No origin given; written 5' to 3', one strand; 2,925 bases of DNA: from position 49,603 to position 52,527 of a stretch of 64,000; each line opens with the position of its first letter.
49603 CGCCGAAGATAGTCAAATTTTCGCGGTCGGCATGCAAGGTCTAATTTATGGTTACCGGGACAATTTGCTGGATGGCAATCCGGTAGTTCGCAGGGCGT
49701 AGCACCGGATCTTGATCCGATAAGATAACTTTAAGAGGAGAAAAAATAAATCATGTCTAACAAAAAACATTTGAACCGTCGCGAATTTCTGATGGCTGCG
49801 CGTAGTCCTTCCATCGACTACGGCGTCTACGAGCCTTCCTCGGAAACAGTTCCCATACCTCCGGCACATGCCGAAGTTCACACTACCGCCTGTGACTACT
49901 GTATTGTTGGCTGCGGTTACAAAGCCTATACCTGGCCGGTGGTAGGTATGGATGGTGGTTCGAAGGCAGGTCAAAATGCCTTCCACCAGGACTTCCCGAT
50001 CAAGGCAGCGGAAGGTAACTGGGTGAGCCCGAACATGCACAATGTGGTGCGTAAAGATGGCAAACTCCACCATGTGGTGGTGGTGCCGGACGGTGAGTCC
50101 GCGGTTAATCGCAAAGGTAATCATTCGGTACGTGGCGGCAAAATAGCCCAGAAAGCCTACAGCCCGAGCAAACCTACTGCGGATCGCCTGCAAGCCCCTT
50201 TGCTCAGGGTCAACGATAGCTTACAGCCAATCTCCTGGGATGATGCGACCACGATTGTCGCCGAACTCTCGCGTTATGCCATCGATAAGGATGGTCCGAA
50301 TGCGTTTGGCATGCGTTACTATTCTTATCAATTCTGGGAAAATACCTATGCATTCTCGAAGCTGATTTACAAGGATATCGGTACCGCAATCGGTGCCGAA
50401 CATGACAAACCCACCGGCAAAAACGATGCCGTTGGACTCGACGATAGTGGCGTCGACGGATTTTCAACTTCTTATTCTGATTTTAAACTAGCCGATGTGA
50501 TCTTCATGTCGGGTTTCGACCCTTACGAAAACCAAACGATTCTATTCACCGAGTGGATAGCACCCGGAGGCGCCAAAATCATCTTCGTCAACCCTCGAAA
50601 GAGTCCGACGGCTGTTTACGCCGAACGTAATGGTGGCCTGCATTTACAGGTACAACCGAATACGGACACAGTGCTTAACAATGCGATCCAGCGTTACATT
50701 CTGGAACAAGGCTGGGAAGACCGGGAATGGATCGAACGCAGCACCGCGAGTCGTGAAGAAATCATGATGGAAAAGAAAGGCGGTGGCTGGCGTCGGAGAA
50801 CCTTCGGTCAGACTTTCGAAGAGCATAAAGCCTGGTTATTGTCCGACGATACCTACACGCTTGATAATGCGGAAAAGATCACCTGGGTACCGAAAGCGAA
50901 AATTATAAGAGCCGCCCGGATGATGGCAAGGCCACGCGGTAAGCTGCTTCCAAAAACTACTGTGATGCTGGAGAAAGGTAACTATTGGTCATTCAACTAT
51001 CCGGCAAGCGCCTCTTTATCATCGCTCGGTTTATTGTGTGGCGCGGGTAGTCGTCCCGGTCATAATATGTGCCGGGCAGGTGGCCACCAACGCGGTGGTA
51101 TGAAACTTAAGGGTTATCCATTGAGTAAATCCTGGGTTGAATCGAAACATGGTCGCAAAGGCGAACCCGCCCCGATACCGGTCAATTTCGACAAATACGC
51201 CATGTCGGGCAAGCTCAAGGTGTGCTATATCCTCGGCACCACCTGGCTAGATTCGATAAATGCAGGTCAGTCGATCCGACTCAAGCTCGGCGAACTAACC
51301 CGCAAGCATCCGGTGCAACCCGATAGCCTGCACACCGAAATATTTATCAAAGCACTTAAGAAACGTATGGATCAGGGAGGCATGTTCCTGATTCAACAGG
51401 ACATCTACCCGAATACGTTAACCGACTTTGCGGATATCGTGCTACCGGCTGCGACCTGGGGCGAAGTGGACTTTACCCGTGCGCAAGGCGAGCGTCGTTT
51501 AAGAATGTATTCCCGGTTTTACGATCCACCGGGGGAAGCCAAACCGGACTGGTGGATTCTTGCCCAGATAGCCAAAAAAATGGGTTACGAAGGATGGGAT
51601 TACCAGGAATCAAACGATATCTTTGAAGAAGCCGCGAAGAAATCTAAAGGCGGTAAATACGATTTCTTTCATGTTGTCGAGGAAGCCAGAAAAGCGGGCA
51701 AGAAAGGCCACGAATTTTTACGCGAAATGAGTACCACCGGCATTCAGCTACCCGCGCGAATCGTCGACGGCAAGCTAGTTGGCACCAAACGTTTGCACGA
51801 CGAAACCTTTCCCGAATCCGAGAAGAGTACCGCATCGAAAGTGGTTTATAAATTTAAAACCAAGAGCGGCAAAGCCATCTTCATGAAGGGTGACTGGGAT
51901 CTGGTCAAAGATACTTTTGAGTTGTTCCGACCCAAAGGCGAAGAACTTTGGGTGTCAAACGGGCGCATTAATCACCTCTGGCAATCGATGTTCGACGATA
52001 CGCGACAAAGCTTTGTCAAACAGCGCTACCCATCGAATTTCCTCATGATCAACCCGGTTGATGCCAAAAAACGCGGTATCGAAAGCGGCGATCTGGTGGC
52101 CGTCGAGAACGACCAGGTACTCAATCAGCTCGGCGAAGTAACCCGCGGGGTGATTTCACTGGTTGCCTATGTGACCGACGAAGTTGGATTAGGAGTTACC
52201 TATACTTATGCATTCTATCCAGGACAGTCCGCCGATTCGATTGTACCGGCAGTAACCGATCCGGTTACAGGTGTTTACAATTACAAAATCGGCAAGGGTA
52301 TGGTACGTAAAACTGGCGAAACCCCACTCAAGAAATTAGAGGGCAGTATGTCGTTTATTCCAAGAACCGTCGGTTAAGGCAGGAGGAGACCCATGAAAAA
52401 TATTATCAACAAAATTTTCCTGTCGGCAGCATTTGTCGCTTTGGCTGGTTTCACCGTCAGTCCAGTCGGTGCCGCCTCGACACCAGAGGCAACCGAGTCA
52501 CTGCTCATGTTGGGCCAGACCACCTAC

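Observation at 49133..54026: Arsenite-oxidase-like Rieske/Mo enzyme with uncertain substrate and a private cytochrome/cupredoxin pair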

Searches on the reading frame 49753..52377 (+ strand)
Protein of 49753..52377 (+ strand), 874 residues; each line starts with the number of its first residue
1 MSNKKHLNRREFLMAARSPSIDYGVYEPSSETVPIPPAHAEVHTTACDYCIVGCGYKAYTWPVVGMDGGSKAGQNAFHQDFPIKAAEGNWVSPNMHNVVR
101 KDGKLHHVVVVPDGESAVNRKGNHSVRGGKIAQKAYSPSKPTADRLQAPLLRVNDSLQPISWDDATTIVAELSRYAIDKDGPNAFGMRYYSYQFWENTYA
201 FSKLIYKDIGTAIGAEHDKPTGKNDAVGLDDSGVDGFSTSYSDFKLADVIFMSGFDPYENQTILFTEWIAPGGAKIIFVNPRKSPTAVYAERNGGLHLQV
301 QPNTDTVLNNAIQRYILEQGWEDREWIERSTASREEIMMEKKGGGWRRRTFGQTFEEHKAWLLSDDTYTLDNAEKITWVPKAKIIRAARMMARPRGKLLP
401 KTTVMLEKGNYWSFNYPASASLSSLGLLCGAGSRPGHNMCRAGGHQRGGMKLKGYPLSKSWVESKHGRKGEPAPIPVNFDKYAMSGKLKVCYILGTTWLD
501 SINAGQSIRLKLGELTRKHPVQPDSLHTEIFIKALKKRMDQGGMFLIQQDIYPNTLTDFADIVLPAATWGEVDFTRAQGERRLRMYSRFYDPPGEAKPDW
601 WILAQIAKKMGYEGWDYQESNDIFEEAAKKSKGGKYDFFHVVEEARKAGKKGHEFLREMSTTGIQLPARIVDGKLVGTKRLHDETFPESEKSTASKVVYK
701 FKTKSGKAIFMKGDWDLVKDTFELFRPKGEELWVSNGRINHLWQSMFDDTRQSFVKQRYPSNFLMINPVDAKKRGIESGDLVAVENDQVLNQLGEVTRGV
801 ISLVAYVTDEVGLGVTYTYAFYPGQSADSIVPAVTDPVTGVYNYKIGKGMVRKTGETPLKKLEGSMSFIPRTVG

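Call 4: search_protein_families(library=pfam, proteins=[window:49753-52377:+])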
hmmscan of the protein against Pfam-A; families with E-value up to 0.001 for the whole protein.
window:49753-52377:+ (874 aa): 3 families
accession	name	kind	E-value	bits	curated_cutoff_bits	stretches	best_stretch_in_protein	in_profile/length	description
PF18465.7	Rieske_3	-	2.6e-35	121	25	1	47-142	1-96/96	Rieske 3Fe-4S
PF00384.28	Molybdopterin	-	3.8e-34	118.7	24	1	145-609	1-353/353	Molybdopterin oxidoreductase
PF01568.27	Molydop_binding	-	5e-13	49.5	26.8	1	732-845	1-107/110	Molydopterin dinucleotide binding domain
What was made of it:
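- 49753..52377 (+): Mo-bisPGD/[3Fe-4S] catalytic subunit, 874 aa, of a distinct Idr-like clade. Matches PF18465, PF00384 and PF01568 (call 4).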

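Call 5: search_protein_families(library=ncbifam, proteins=[window:49753-52377:+])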
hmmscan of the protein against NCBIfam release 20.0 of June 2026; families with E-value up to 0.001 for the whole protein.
window:49753-52377:+ (874 aa): 21 families
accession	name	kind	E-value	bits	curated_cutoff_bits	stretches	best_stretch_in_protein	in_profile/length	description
TIGR02693.1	arsenite_ox_L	equivalog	1.6e-141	472.9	359.05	1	33-853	2-805/806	arsenate reductase (azurin) large subunit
TIGR01591.1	Fdh-alpha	equivalog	8.6e-64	215.8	666.25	3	115-393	29-276/672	formate dehydrogenase subunit alpha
NF047855.1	AssmNtatRedNasC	equivalog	7.5e-35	120.3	1100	2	124-338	61-270/708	assimilatory nitrate reductase catalytic subunit NasC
NF041323.1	Nitr_red_NasA_Halo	equivalog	1.9e-28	99.5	1000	2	103-338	8-243/673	assimilatory nitrate reductase NasA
NF010055.0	PRK13532.1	equivalog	4.4e-28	98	904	3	101-408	61-378/830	nitrate reductase catalytic subunit NapA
TIGR01706.1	NAPA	equivalog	6.2e-25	87.6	930.55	2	99-437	59-404/830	periplasmic nitrate reductase subunit alpha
TIGR02166.1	dmsA_ynfE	subfamily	3.8e-23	81.5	777.7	1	123-395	83-358/794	DMSO/selenate family reductase complex A subunit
TIGR01553.1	formate-DH-alph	equivalog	2.5e-18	65.3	814.2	2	39-333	41-306/1009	formate dehydrogenase-N subunit alpha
TIGR03479.1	DMSO_red_II_alp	subfamily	5.9e-15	54.4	984.75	2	557-611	589-644/913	molybdopterin-dependent oxidoreductase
TIGR00509.1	bisC_fam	subfamily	6.6e-14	51.1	1017.55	0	534-623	432-522/772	molybdopterin guanine dinucleotide-containing S/N-oxide reductase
NF011682.0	PRK15102.1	equivalog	1.1e-11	43.5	909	1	266-614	250-572/829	trimethylamine-N-oxide reductase TorA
TIGR02164.1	torA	equivalog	3.6e-10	38.6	1465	1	267-619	247-572/824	trimethylamine-N-oxide reductase TorA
TIGR01973.1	NuoG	equivalog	2.1e-09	36.7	470.05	1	143-266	267-382/606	NADH-quinone oxidoreductase subunit NuoG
TIGR01701.1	Fdhalpha-like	subfamily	2.2e-09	36.1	582.15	1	144-284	98-238/744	FdhF/YdeP family oxidoreductase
NF012032.0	PRK15488.1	equivalog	2.2e-09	35.9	694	1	515-841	435-747/759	thiosulfate reductase PhsA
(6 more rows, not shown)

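Call 6: search_solved_structures(query=window:49753-52377:+, show_alignments=2)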
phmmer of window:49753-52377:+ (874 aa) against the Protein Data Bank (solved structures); distinct sequences matched with E-value up to 0.001: 37.
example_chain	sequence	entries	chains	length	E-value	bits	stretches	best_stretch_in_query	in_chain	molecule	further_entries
4aay_A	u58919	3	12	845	1.2e-93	318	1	31-859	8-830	AROA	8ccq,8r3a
5nqd_A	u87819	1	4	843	1.4e-93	317.9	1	31-859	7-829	AroA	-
8ed4_A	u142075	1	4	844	1.4e-93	317.9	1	31-859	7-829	AroA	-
8rtm_A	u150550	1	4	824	4.8e-86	292.9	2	31-335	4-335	Arsenite oxidase subunit AioA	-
8rtl_E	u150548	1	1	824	7.9e-86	292.2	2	30-335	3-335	Arsenite oxidase subunit AioA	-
8cff_A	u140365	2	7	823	1.1e-85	291.8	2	31-335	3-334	Arsenite oxidase subunit AioA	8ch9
8rtl_G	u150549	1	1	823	1.3e-85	291.5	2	31-335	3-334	Arsenite oxidase subunit AioA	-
8cgs_A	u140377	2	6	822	1.5e-85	291.3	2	32-335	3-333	Arsenite oxidase subunit AioA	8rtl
8ch9_G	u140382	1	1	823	1.7e-85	291.1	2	31-335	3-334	Arsenite oxidase subunit AioA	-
1g8k_A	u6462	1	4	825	2e-85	290.9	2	31-335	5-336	ARSENITE OXIDASE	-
1g8j_A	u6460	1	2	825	4.2e-85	289.8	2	31-335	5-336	ARSENITE OXIDASE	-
9t1s_L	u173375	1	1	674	1.4e-33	119.4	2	110-338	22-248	formate dehydrogenase (coenzyme F420)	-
7qv7_S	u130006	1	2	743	2.6e-33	118.4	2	366-629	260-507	Hydrogen dependent carbon dioxide reductase subunit FdhF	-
7bkb_D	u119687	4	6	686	1.4e-29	106.1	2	536-627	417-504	Formate dehydrogenase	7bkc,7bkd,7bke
8rqz_C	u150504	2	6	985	7.3e-29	103.7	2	545-631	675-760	Probable oxidoreductase YjgC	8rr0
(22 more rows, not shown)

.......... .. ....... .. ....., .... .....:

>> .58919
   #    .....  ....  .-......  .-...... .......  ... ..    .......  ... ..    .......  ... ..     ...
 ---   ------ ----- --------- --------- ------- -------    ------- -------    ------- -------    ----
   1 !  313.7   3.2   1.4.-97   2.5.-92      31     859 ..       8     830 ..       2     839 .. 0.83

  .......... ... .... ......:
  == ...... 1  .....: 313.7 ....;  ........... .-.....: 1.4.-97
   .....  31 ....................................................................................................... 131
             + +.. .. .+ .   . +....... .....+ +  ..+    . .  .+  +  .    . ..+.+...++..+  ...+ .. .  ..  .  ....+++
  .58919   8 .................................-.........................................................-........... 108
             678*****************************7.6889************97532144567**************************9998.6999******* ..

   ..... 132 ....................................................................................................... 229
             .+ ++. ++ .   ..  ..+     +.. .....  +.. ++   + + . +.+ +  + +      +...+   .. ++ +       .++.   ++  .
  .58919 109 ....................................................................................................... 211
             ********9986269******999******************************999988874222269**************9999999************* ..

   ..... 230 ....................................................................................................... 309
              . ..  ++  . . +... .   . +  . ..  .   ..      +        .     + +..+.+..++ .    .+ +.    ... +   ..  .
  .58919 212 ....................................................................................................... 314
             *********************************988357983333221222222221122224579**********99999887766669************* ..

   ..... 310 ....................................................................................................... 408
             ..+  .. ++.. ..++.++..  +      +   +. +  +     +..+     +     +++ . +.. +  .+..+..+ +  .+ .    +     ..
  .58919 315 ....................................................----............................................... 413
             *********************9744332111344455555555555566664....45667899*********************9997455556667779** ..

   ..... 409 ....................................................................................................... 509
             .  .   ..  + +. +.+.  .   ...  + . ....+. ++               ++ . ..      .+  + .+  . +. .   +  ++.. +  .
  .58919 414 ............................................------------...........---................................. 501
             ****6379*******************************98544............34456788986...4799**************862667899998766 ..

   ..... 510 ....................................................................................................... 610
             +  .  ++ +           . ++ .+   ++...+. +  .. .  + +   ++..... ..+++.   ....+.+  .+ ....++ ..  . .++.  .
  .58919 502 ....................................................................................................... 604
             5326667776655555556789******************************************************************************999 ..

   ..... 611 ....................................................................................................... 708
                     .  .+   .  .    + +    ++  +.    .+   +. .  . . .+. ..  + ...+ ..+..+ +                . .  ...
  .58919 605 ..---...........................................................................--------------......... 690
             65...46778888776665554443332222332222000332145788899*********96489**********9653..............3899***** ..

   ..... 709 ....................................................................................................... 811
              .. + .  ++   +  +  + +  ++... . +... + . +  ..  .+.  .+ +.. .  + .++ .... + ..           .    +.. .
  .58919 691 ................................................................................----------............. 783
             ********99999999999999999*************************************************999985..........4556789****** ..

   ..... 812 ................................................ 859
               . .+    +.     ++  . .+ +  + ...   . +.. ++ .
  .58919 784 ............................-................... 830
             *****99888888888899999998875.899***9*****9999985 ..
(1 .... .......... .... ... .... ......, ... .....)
